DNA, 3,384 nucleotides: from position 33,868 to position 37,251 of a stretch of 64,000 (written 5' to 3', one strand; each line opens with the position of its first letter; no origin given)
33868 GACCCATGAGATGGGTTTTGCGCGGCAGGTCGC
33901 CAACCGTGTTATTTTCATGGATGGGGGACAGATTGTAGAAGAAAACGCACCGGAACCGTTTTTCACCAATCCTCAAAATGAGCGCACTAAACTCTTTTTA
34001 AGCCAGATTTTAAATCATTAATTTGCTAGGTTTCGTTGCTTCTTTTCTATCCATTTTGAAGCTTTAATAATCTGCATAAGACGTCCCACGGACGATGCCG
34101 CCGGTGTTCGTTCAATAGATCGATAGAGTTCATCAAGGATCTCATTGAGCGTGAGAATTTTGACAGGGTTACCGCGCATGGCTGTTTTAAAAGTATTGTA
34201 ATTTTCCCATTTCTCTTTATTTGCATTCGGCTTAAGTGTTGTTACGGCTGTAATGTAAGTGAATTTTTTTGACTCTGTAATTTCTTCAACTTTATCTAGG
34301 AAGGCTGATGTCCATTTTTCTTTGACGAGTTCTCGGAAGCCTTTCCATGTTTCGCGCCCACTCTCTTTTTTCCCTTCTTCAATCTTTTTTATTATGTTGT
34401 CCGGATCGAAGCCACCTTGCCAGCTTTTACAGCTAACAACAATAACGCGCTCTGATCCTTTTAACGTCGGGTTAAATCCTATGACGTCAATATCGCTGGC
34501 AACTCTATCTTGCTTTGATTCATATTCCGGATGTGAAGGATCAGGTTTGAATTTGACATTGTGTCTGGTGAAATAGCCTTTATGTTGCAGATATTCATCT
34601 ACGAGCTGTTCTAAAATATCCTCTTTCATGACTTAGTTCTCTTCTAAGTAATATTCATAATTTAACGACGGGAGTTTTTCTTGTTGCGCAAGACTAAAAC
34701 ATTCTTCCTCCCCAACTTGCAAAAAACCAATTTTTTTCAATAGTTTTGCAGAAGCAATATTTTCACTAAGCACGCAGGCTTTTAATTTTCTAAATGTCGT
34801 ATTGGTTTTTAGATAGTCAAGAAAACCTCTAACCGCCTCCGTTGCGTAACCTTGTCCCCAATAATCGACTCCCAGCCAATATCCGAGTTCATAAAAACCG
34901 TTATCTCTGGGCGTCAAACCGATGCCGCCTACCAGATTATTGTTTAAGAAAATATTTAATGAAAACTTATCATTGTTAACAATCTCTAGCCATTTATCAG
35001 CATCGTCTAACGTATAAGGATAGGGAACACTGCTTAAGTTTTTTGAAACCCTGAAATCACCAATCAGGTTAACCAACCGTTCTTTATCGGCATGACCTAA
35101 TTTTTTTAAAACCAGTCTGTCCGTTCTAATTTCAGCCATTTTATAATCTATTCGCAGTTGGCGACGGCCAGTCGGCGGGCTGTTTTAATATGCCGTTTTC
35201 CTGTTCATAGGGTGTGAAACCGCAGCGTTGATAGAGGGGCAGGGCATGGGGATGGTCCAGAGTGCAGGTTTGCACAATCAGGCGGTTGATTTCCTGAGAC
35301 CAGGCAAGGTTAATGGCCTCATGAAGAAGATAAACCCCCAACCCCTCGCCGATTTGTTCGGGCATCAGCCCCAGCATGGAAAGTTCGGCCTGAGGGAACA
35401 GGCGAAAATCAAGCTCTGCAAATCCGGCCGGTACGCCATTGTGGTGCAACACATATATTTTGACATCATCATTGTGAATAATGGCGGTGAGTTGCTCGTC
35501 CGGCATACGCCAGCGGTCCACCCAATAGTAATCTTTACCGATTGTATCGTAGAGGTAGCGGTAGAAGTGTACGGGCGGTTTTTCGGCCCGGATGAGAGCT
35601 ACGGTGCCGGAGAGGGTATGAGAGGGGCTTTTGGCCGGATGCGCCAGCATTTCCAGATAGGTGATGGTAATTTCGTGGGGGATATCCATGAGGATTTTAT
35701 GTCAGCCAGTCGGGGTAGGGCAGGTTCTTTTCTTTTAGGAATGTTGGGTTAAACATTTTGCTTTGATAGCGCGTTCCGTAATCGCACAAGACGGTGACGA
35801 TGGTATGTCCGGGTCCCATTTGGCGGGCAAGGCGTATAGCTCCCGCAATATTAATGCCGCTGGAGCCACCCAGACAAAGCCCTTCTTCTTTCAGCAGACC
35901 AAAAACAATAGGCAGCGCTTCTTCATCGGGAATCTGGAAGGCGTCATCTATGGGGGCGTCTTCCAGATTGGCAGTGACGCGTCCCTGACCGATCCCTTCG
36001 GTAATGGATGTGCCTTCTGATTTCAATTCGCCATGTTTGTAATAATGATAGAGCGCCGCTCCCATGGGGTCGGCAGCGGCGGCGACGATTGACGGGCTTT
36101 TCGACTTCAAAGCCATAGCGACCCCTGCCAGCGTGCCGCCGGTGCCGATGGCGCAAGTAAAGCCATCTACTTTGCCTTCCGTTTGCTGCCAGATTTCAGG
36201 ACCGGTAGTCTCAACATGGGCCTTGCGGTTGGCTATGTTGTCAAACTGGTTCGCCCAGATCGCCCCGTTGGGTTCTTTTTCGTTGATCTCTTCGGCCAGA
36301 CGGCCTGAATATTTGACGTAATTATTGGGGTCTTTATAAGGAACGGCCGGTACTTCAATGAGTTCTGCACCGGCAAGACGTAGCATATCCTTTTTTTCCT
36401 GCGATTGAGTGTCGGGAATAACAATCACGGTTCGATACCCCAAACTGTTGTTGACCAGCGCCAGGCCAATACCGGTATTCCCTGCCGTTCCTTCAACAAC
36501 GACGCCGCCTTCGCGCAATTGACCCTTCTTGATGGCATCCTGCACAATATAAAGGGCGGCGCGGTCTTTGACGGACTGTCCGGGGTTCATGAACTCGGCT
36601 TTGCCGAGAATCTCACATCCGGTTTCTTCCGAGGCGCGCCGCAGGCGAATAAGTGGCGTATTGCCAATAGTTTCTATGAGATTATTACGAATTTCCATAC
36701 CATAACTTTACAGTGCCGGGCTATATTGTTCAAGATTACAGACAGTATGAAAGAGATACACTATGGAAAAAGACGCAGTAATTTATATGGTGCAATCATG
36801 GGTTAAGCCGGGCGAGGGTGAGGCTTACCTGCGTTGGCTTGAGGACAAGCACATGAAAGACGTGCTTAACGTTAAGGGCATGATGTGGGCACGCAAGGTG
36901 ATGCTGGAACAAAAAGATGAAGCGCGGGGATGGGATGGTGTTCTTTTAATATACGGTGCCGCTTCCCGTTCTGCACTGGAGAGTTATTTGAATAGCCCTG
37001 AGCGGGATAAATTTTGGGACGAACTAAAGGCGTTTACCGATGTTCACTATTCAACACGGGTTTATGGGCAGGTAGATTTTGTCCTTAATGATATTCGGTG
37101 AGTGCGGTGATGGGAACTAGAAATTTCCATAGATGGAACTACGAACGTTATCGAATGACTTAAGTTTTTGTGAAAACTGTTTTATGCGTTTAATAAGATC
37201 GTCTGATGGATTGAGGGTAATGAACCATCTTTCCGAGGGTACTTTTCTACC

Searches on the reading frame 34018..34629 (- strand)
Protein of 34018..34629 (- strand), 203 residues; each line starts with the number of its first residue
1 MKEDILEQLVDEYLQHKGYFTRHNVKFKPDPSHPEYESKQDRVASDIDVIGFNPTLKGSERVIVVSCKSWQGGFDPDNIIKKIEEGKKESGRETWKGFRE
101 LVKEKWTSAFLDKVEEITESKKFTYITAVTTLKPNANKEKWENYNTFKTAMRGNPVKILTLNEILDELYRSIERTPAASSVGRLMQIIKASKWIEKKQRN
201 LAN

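Call 105: search_protein_families(library=pfam, proteins=[window:34018-34629:-], max_evalue=0.05)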
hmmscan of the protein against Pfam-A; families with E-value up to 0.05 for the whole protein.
window:34018-34629:- (203 aa): 3 families
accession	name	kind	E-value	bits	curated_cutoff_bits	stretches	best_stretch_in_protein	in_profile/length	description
PF03872.18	RseA_N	-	0.014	16.4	24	1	121-180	18-71/87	Anti sigma-E protein RseA, N-terminal domain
PF08378.17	NERD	-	0.03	15.3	22.1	0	6-82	5-64/111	Nuclease-related domain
PF04471.18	Mrr_cat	-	0.035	14.7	21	0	4-76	7-63/115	Restriction endonuclease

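Call 107: search_protein_families(library=padloc, proteins=[window:34018-34629:-], max_evalue=0.01)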
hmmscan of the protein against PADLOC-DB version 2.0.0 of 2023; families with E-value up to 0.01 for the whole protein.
window:34018-34629:- (203 aa): 0 families

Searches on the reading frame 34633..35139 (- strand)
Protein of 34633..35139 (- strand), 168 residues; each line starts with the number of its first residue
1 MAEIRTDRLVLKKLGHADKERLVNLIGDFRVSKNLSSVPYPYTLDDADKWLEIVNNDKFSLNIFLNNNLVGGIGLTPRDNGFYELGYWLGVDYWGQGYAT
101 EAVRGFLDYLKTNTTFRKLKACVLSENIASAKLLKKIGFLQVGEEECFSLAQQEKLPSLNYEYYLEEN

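Call 42: search_protein_families(library=pfam, proteins=[window:34633-35139:-], max_evalue=5)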
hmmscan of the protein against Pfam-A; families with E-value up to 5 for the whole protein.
window:34633-35139:- (168 aa): 4 families
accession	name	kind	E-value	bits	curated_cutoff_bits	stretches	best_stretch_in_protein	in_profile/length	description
PF13302.13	Acetyltransf_3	-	4.5e-27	95.9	25.4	1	8-139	1-137/138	Acetyltransferase (GNAT) domain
PF00583.31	Acetyltransf_1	-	1.4e-12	48.3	20.7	1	38-139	10-116/116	Acetyltransferase (GNAT) family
PF13420.13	Acetyltransf_4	-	5e-07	30.3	24.3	1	41-149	31-144/155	Acetyltransferase (GNAT) domain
PF13508.13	Acetyltransf_7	-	0.13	13.1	27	1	66-139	11-82/84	Acetyltransferase (GNAT) domain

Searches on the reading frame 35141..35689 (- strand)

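Call 42: search_protein_families(library=pfam, proteins=[window:35141-35689:-], max_evalue=5)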
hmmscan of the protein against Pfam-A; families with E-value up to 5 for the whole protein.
window:35141-35689:- (182 aa): 4 families
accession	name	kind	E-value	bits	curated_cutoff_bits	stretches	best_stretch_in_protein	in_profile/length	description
PF00583.31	Acetyltransf_1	-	2.5e-12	47.5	20.7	1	46-158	4-116/116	Acetyltransferase (GNAT) family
PF13508.13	Acetyltransf_7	-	1.3e-07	32.3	27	1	76-159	3-83/84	Acetyltransferase (GNAT) domain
PF13673.13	Acetyltransf_10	-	6e-07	29.9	23.6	1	62-164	17-113/128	Acetyltransferase (GNAT) domain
PF19787.4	DUF6271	-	0.19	11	25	1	48-108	270-327/434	Family of unknown function (DUF6271)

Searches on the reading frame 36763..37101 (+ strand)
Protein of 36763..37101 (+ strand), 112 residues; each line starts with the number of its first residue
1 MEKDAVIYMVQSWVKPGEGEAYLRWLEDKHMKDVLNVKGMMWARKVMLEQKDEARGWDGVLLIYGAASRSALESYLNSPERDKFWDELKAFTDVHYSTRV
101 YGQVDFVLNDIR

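Call 42: search_protein_families(library=pfam, proteins=[window:36763-37101:+], max_evalue=5)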
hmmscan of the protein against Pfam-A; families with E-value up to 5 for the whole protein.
window:36763-37101:+ (112 aa): 1 family
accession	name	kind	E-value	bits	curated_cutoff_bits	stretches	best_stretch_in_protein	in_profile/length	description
PF14114.12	DUF4286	-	2.1e-05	25.1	25.8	1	6-78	2-73/100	Domain of unknown function (DUF4286)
